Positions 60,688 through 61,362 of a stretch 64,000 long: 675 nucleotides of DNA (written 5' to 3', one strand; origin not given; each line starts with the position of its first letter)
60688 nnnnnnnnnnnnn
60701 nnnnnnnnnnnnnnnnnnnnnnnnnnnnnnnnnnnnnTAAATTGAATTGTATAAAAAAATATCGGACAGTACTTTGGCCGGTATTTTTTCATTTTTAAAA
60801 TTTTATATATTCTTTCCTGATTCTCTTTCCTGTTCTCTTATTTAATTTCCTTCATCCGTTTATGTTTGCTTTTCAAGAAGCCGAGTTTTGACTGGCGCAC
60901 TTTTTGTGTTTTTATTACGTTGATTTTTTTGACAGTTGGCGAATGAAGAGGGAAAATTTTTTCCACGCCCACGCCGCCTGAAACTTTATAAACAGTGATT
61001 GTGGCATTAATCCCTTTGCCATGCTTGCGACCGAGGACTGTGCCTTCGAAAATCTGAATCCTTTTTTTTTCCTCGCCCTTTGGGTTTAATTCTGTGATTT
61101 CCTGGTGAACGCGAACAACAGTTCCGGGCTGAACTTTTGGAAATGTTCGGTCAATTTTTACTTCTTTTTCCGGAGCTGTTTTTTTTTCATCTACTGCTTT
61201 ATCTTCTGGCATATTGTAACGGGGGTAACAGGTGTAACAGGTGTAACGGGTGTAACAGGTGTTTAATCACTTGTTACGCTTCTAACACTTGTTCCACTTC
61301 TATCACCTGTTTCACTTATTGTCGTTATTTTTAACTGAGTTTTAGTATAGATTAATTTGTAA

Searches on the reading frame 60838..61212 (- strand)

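Call 103: search_protein_families(library=pfam, proteins=[window:60838-61212:-], max_evalue=0.0001)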
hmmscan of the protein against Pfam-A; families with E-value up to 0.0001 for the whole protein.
window:60838-61212:- (124 aa): 1 family
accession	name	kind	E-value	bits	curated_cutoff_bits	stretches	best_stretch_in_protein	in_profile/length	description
PF01245.26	Ribosomal_L19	-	2e-28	99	22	1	19-124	10-109/111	Ribosomal protein L19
